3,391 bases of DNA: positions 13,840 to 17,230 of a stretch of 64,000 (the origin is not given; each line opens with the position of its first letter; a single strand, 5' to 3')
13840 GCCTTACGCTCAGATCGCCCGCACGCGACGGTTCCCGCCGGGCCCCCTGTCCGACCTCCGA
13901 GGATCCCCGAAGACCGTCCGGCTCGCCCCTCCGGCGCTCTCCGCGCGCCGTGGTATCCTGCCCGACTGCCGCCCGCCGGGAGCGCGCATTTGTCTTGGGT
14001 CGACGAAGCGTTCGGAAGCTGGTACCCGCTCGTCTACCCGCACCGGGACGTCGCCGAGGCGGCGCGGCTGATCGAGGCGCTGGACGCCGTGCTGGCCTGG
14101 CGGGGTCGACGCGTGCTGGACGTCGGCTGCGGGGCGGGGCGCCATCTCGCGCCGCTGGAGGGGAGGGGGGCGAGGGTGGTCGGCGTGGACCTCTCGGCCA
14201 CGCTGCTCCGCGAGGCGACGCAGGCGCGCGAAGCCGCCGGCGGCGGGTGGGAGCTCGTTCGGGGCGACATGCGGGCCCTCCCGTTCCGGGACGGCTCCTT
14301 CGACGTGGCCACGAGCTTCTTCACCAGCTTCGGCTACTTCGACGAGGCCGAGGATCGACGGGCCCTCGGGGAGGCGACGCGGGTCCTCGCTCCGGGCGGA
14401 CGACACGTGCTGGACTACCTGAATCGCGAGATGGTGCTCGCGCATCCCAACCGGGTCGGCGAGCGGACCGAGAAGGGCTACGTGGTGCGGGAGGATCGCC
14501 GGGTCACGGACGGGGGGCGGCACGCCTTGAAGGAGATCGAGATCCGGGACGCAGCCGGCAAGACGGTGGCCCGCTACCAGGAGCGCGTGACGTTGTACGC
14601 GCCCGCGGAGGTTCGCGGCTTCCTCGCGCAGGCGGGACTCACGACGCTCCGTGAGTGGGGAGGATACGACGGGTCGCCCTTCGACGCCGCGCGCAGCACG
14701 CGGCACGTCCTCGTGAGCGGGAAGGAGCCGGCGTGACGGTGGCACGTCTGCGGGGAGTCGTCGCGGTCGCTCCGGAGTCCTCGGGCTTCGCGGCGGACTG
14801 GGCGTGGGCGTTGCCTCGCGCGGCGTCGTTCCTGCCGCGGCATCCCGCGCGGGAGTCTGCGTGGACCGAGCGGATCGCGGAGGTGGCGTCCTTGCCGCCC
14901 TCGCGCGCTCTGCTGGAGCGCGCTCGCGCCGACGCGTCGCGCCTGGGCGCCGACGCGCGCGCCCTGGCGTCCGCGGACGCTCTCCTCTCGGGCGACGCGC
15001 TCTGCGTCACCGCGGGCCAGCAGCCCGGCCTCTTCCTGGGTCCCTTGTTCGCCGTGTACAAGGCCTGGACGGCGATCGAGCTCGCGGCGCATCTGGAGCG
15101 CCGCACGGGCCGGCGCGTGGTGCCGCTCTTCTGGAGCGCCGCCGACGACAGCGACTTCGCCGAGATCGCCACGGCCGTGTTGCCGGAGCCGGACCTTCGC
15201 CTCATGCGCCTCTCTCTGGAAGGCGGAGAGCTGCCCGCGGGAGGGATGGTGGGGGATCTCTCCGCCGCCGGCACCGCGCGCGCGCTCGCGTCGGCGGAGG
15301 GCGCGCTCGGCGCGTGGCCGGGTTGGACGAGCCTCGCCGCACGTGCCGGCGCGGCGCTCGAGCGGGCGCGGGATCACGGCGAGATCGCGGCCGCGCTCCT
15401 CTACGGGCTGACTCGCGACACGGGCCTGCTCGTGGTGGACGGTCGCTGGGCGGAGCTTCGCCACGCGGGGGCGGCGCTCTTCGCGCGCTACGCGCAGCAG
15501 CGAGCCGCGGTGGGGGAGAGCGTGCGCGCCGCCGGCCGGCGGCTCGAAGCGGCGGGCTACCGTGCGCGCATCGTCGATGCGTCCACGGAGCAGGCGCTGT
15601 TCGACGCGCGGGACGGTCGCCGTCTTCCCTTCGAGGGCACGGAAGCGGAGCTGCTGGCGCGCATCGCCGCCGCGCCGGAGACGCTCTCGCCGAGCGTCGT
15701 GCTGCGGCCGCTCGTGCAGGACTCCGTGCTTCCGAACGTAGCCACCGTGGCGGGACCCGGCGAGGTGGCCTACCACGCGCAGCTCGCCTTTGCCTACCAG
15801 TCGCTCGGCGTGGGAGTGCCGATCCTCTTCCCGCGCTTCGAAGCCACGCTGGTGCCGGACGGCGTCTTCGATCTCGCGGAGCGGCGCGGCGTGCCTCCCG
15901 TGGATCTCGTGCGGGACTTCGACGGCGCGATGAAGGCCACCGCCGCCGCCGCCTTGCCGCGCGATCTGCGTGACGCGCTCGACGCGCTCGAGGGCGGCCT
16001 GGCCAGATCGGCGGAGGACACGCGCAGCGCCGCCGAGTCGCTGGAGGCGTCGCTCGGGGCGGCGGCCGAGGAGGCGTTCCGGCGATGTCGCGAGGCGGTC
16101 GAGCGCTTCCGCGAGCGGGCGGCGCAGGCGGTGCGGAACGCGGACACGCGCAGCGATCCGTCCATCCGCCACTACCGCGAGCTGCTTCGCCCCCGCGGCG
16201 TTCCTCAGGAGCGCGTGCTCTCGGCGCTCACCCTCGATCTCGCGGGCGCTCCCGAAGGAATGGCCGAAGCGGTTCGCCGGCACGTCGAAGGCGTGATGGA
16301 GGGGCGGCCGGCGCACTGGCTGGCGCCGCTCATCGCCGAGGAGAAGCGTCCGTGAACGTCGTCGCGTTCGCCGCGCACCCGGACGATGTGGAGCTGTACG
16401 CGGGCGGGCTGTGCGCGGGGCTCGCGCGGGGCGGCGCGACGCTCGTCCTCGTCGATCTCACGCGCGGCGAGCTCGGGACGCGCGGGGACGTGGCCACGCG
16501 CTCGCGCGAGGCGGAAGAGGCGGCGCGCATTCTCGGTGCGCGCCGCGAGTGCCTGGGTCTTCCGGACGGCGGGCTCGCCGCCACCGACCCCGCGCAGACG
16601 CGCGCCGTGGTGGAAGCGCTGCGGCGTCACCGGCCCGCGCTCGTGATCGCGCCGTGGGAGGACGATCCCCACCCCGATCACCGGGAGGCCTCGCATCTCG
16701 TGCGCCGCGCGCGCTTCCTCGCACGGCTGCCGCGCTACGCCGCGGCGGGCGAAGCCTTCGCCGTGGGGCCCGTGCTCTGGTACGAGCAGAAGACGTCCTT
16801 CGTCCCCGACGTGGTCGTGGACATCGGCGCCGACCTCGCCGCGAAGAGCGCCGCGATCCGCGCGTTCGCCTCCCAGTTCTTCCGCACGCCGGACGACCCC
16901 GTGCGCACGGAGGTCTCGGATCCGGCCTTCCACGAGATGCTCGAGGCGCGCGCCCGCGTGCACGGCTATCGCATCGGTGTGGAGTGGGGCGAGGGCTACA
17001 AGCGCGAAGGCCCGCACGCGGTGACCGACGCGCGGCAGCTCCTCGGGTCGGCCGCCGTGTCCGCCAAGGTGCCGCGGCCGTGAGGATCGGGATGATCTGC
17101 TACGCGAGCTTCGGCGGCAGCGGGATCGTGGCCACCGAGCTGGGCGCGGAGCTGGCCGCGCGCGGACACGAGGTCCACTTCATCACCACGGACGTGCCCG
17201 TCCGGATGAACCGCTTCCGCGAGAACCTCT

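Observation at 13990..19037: Complete bacillithiol operon (MT-bshC-bshB-bshA-hydrolase) with a coupled SAM-methyltransferase: predicted N-methyl-bacillithiol producer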

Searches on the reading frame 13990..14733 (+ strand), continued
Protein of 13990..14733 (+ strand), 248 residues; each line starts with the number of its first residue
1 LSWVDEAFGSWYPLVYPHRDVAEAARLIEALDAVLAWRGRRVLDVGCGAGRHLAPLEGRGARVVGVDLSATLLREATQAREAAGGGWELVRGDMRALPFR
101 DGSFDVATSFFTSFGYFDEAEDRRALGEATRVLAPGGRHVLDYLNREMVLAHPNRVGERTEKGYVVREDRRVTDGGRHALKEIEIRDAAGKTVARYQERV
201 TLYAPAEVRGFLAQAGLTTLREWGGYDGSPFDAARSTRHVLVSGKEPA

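Call 23: find_encoding_contigs(protein=P0011, flank=8000, max_places=1)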
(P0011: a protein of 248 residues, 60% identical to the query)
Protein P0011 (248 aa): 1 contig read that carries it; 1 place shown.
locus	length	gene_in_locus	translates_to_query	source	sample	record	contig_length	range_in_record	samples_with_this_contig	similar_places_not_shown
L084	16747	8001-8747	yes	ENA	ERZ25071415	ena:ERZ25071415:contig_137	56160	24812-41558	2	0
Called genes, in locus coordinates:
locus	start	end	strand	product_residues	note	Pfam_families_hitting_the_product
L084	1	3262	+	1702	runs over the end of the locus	PF01364:Peptidase_C25, PF13517:FG-GAP_3 (faint), PF13620:CarboxypepD_reg (faint), PF13860:FlgD_ig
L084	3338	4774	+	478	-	PF00224:PK, PF02887:PK_C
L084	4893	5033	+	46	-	-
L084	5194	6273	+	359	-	PF22113:Mtrc-MtrF_II-IV_dom (faint), PF14522:Cytochrome_C7 (faint), PF13435:Cytochrome_C554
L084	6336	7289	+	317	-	PF02265:S1-P1_nuclease (weak)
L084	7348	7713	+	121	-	PF00072:Response_reg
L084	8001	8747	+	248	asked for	PF13489:Methyltransf_23 (weak), PF13847:Methyltransf_31 (weak), PF08241:Methyltransf_11, PF08242:Methyltransf_12 (weak), PF13649:Methyltransf_25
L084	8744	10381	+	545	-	PF10079:Rossmann-like_BshC, PF24850:CC_BshC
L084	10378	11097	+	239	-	PF02585:PIG-L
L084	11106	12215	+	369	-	PF13439:Glyco_transf_4, PF13477:Glyco_trans_4_2, PF13579:Glyco_trans_4_4, PF20706:GT4-conflict, PF00534:Glycos_transf_1, PF13692:Glyco_trans_1_4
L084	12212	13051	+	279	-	PF01738:DLH (weak), PF00561:Abhydrolase_1, PF12146:Hydrolase_4 (faint), PF00326:Peptidase_S9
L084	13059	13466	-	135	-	PF01641:SelR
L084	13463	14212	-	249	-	-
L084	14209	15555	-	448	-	PF01235:Na_Ala_symp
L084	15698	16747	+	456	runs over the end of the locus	-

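Call 24: find_encoding_contigs(protein=P0039, flank=8000, max_places=1)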
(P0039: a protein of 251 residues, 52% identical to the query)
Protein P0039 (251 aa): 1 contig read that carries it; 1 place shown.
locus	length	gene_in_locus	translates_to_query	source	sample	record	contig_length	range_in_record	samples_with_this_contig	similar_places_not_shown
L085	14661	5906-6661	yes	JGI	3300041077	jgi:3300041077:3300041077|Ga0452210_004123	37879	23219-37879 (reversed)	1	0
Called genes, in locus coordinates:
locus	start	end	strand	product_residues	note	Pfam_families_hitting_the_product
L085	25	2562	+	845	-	PF13517:FG-GAP_3 (faint), PF01839:FG-GAP (faint), PF13570:Beta-prop_ACSF4 (faint), PF14783:BBS2_Mid (faint), PF25292:Beta-prop_CGLA (faint), PF13860:FlgD_ig, PF18962:Por_Secre_tail (weak)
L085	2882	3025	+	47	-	-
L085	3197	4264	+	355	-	PF14522:Cytochrome_C7 (faint), PF22113:Mtrc-MtrF_II-IV_dom (faint), PF13435:Cytochrome_C554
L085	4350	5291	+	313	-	-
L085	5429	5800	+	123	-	PF00072:Response_reg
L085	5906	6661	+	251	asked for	PF13489:Methyltransf_23, PF01209:Ubie_methyltran (weak), PF13847:Methyltransf_31 (weak), PF08241:Methyltransf_11, PF08242:Methyltransf_12, PF13649:Methyltransf_25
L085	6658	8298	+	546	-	PF10079:Rossmann-like_BshC, PF24850:CC_BshC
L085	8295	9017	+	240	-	PF02585:PIG-L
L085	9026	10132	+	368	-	PF13439:Glyco_transf_4, PF13477:Glyco_trans_4_2, PF13579:Glyco_trans_4_4, PF20706:GT4-conflict, PF00534:Glycos_transf_1, PF13692:Glyco_trans_1_4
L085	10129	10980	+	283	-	PF01738:DLH (faint), PF20434:BD-FAE (faint), PF00561:Abhydrolase_1 (weak), PF12146:Hydrolase_4 (faint), PF00326:Peptidase_S9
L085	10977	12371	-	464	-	PF01235:Na_Ala_symp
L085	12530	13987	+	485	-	-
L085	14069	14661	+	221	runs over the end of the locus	PF13489:Methyltransf_23, PF13847:Methyltransf_31 (faint), PF08241:Methyltransf_11, PF08242:Methyltransf_12 (weak), PF13649:Methyltransf_25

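Call 25: find_encoding_contigs(protein=P0020, flank=8000, max_places=1)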
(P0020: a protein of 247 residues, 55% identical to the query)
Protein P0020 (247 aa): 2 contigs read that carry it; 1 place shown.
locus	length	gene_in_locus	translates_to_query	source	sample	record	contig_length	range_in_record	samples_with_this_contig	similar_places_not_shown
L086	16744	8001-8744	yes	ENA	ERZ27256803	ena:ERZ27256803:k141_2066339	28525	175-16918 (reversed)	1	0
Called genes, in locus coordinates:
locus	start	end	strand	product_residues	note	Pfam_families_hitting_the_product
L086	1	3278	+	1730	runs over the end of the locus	PF01364:Peptidase_C25, PF25292:Beta-prop_CGLA (faint), PF13517:FG-GAP_3 (weak), PF13860:FlgD_ig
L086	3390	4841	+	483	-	PF00224:PK, PF02887:PK_C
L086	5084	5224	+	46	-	-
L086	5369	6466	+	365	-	PF22113:Mtrc-MtrF_II-IV_dom (faint), PF14522:Cytochrome_C7 (faint), PF13435:Cytochrome_C554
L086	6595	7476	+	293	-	-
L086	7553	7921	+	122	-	PF00072:Response_reg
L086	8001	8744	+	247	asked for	PF13489:Methyltransf_23 (weak), PF01209:Ubie_methyltran (weak), PF13847:Methyltransf_31, PF08241:Methyltransf_11, PF08242:Methyltransf_12 (weak), PF13649:Methyltransf_25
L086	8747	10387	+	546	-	PF10079:Rossmann-like_BshC, PF24850:CC_BshC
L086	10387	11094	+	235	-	PF02585:PIG-L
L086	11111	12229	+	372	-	PF13439:Glyco_transf_4, PF13477:Glyco_trans_4_2, PF13579:Glyco_trans_4_4, PF20706:GT4-conflict, PF00534:Glycos_transf_1, PF13692:Glyco_trans_1_4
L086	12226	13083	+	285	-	PF01738:DLH (faint), PF00561:Abhydrolase_1 (faint), PF12697:Abhydrolase_6 (weak), PF00326:Peptidase_S9 (weak), PF12146:Hydrolase_4 (weak)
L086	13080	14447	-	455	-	PF01235:Na_Ala_symp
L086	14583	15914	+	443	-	-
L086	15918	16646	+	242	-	PF13489:Methyltransf_23, PF13847:Methyltransf_31 (faint), PF08241:Methyltransf_11, PF08242:Methyltransf_12 (faint), PF13649:Methyltransf_25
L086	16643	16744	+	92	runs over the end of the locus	?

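Call 27: list_cluster_members(proteins=[P0001, P0008, P0024, P0050, P0057])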
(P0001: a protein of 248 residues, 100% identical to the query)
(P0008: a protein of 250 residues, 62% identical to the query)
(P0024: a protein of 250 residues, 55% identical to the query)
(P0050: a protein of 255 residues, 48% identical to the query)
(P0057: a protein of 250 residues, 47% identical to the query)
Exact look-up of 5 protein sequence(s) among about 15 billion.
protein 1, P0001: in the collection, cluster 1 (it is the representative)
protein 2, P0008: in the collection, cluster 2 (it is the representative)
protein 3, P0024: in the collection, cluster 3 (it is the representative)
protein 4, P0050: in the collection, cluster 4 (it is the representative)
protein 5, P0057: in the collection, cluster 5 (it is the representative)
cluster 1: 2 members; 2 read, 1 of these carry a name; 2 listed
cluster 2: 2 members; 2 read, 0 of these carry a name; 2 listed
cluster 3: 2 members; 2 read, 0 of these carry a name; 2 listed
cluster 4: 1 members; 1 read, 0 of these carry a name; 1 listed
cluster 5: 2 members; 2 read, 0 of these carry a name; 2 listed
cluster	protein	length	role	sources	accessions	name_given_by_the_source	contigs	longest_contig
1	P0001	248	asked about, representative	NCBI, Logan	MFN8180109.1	MAG: class I SAM-dependent methyltransferase [bacterium]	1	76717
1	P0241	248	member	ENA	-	-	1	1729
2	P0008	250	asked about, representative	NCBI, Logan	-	-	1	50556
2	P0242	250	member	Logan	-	-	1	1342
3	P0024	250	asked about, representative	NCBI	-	-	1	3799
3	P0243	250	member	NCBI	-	-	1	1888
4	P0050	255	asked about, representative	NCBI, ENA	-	-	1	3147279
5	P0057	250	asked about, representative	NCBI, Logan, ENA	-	-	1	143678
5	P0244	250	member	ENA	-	-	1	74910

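Call 52: search_protein_families(library=pfam, proteins=[L037:12193-12783:+, L059:10306-10890:+, L064:9014-9625:+, L079:12246-12851:+, L043:7424-8035:+, L012:12127-12966:+, L028:8560-9312:+, L056:4847-5701:+, L049:12203-12655:+, L066:12106-12579:+], max_evalue=0.001)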
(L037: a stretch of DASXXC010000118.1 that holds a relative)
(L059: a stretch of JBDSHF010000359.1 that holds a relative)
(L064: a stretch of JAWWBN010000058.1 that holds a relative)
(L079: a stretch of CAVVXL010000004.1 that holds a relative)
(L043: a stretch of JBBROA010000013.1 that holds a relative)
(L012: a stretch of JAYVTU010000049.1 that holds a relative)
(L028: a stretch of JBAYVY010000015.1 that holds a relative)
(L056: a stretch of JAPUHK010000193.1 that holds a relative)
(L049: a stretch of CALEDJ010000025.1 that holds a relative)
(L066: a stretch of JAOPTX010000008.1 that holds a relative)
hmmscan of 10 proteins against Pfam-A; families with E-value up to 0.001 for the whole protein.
L037:12193-12783:+ (196 aa): 2 families
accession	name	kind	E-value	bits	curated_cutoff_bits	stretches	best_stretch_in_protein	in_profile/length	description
PF01205.25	UPF0029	-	5e-34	117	27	1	18-122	1-107/107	Uncharacterized protein family UPF0029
PF09186.17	DUF1949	-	8.9e-08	32.3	23.7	1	138-189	1-52/56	Domain of unknown function (DUF1949)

L059:10306-10890:+ (194 aa): 2 families
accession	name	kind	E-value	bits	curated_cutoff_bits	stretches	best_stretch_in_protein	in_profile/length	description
PF01205.25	UPF0029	-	1.3e-35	122.1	27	1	18-122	1-107/107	Uncharacterized protein family UPF0029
PF09186.17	DUF1949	-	9.9e-08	32.2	23.7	1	138-189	1-52/56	Domain of unknown function (DUF1949)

L064:9014-9625:+ (203 aa): 2 families
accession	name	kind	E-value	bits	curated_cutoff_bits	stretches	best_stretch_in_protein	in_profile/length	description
PF01205.25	UPF0029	-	6e-35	119.9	27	1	20-124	1-107/107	Uncharacterized protein family UPF0029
PF09186.17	DUF1949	-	9e-05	22.7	23.7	1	140-189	1-49/56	Domain of unknown function (DUF1949)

L079:12246-12851:+ (201 aa): 2 families
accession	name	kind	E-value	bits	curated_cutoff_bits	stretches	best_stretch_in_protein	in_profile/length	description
PF01205.25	UPF0029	-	5.6e-34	116.8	27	1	18-122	1-107/107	Uncharacterized protein family UPF0029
PF09186.17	DUF1949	-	8e-09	35.7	23.7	1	138-189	1-52/56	Domain of unknown function (DUF1949)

L043:7424-8035:+ (203 aa): 2 families
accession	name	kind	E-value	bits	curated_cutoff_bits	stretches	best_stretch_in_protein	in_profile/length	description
PF01205.25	UPF0029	-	5e-30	104.1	27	1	21-127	1-107/107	Uncharacterized protein family UPF0029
PF09186.17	DUF1949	-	2.4e-05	24.6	23.7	1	143-194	1-52/56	Domain of unknown function (DUF1949)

L012:12127-12966:+ (279 aa): 0 families

L028:8560-9312:+ (250 aa): 1 family
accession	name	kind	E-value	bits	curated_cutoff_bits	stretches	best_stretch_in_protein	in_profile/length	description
PF06778.18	Chlor_dismutase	-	1.9e-13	50.9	25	1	141-244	91-188/189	Chlorite dismutase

L056:4847-5701:+ (284 aa): 0 families

L049:12203-12655:+ (150 aa): 0 families

L066:12106-12579:+ (157 aa): 0 families

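Call 53: predict_structure(alignment_id=A3)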
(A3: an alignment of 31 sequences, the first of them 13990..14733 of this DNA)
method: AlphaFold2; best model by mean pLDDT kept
length: 248 residues; sequences in the alignment: 31
mean_pLDDT: 92.1   pTM: 0.89
mean pLDDT of the five models: 92.1, 91.3, 91.1, 91.0, 90.9
residues with pLDDT >= 90: 202; 70-90: 37; 50-70: 8; < 50: 1
segments of 3 or more residues with pLDDT < 50: none
pLDDT, mean of each block of 10 residues (from residue 1): 68 78 91 94 95 96 96 94 96 95 97 85 96 98 93 87 93 94 94 92 96 97 91 93 92
secondary structure, 60 per line:
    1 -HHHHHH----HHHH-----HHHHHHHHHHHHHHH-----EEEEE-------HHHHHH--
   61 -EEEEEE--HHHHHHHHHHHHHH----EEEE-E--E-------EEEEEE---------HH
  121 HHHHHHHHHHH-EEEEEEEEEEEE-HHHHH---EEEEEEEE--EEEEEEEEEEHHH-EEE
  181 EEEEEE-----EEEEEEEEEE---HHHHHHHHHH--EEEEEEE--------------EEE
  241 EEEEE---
elements in order: H2-7 H12-15 H21-35 E41-45 H53-58 E62-67 H70-83 E88-91 E104-109 H119-131 E133-144 H146-150 E154-161 E164-173 E178-186 E192-201 H205-214 E217-223 E238-245

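Call 56: fold_search(model_id=the predicted structure, library=pdb)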
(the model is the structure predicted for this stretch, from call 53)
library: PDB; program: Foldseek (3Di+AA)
matches with E <= 10: 1937; with E <= 0.001: 1261
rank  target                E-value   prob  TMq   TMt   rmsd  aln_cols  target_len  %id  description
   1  7wzg_C                7.3e-22  1.00  0.78  0.81   3.6       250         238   30  Cypemycin N-terminal methyltransferase CypM (released 2023-02-22)
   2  7wzg_B                8.2e-22  1.00  0.78  0.79   3.1       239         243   29  Cypemycin N-terminal methyltransferase CypM (released 2023-02-22)
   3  9ri2_B                1.1e-21  1.00  0.70  0.76   4.5       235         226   34  Crystal structure of bacillithiol methyltransferase NmbA from Chlorobaculum tepidum (released 2025-12-10)
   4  9icz_B                2.1e-21  1.00  0.78  0.73   3.9       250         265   22  C-Methyltransferase SeMT from Saccharopolyspora erythraea (released 2025-12-10)
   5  7wzg_A                3.2e-21  1.00  0.78  0.81   3.1       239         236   29  Cypemycin N-terminal methyltransferase CypM (released 2023-02-22)
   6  7wzg_D                3.8e-21  1.00  0.78  0.82   3.1       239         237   29  Cypemycin N-terminal methyltransferase CypM (released 2023-02-22)
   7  4hh4_B                4.1e-21  1.00  0.78  0.77   3.9       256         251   24  Structure of the CcbJ Methyltransferase from Streptomyces caelestis (released 2013-10-30)
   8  9ri2_A                4.9e-21  1.00  0.72  0.78   3.1       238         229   34  Crystal structure of bacillithiol methyltransferase NmbA from Chlorobaculum tepidum (released 2025-12-10)
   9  4hh4_A                1.0e-20  1.00  0.79  0.78   3.6       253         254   23  Structure of the CcbJ Methyltransferase from Streptomyces caelestis (released 2013-10-30)
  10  4hh4_C                1.3e-20  1.00  0.79  0.77   3.7       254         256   23  Structure of the CcbJ Methyltransferase from Streptomyces caelestis (released 2013-10-30)
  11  1y8c                  1.9e-20  1.00  0.78  0.79   3.5       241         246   16  Crystal structure of a S-adenosylmethionine-dependent methyltransferase from Clostridium acetobutylicum ATCC 824 (released 2004-12-28)
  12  1wzn_A                2.4e-20  1.00  0.78  0.80   3.3       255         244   22  Crystal Structure of the SAM-dependent methyltransferase from Pyrococcus horikoshii OT3 (released 2006-03-14)
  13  3d2l_A                6.4e-20  1.00  0.80  0.83   2.9       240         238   20  Crystal structure of SAM-dependent methyltransferase (ZP_00538691.1) from EXIGUOBACTERIUM SP. 255-15 at 1.90 A resolut (released 2008-05-20)
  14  4hgy_B                6.8e-20  1.00  0.75  0.81   3.3       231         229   25  Structure of the CcbJ Methyltransferase from Streptomyces caelestis (released 2013-10-30)
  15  4hgz_C                6.8e-20  1.00  0.78  0.81   3.2       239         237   26  Structure of the CcbJ Methyltransferase from Streptomyces caelestis (released 2013-10-30)
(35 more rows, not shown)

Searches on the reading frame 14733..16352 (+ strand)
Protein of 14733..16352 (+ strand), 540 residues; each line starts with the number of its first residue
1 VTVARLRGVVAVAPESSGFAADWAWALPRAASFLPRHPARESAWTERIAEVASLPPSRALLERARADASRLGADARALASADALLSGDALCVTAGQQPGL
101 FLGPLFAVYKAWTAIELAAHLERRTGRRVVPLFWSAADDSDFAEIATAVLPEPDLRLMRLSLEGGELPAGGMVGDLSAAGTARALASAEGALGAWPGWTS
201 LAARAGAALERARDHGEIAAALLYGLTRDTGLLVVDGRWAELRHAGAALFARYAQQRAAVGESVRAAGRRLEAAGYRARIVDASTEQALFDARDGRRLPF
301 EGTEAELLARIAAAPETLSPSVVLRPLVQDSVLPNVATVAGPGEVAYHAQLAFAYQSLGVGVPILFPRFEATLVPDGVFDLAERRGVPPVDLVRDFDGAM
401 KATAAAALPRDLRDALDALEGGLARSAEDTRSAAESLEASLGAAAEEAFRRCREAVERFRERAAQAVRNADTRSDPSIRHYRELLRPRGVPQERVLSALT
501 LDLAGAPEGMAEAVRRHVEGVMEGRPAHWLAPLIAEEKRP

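Call 5: search_protein_families(library=ncbifam, proteins=[window:14733-16352:+], max_evalue=0.01)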
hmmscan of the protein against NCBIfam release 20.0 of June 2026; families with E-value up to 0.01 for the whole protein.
window:14733-16352:+ (540 aa): 2 families
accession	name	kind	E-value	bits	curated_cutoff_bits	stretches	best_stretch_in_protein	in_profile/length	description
TIGR03998.1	thiol_BshC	equivalog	8.2e-88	295.5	265.8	1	16-501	2-503/529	bacillithiol biosynthesis cysteine-adding enzyme BshC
TIGR04539.1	tRNA_cyclodipep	subfamily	0.0066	16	45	0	433-526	58-149/220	tRNA-dependent cyclodipeptide synthase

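Call 6: search_protein_families(library=pfam, proteins=[window:14733-16352:+], max_evalue=0.01)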
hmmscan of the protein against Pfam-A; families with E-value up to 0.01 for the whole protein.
window:14733-16352:+ (540 aa): 2 families
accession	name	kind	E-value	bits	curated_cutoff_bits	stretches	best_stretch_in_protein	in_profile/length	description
PF10079.15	Rossmann-like_BshC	-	5.3e-60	204.2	27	1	15-368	10-379/380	Bacillithiol biosynthesis BshC, N-terminal Rossmann-like domain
PF24850.1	CC_BshC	-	7.6e-07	29.6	27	1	371-499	1-129/159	Bacillithiol biosynthesis BshC, C-terminal coiled-coil domain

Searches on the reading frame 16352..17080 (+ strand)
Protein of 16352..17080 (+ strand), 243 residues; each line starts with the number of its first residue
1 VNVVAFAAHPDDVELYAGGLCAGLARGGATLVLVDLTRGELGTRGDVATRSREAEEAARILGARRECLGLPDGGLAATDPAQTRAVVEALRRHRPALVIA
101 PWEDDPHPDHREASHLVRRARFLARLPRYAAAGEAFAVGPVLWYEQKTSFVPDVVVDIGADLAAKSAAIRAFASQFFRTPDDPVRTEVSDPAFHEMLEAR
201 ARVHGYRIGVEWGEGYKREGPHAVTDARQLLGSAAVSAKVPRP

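Call 5: search_protein_families(library=ncbifam, proteins=[window:16352-17080:+], max_evalue=0.01)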
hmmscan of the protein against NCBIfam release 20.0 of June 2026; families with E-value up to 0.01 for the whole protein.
window:16352-17080:+ (243 aa): 4 families
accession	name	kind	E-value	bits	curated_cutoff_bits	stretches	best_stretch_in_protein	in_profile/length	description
TIGR04001.1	thiol_BshB1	equivalog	2.6e-68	230.1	182.5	1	2-222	3-224/226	bacillithiol biosynthesis deacetylase BshB1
TIGR04000.1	thiol_BshB2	equivalog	1.5e-08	34.6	195.25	1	3-176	3-185/217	bacillithiol biosynthesis deacetylase BshB2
TIGR03445.1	mycothiol_MshB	equivalog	2.3e-08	34.3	224.35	1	81-211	110-239/284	N-acetyl-1-D-myo-inositol-2-amino-2-deoxy-alpha-D-glucopyranoside deacetylase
TIGR03446.1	mycothiol_Mca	equivalog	3.5e-08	33.4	277.15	1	3-146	3-175/283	mycothiol conjugate amidase Mca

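Call 6: search_protein_families(library=pfam, proteins=[window:16352-17080:+], max_evalue=0.01)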
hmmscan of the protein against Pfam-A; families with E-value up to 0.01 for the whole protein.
window:16352-17080:+ (243 aa): 2 families
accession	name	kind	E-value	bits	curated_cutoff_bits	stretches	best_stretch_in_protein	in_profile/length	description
PF02585.22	PIG-L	-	1.3e-24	87.5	28.2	1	5-120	2-128/129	GlcNAc-PI de-N-acetylase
PF19698.5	DUF6197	-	0.003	18.2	24.6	1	43-120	24-108/111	Family of unknown function (DUF6197)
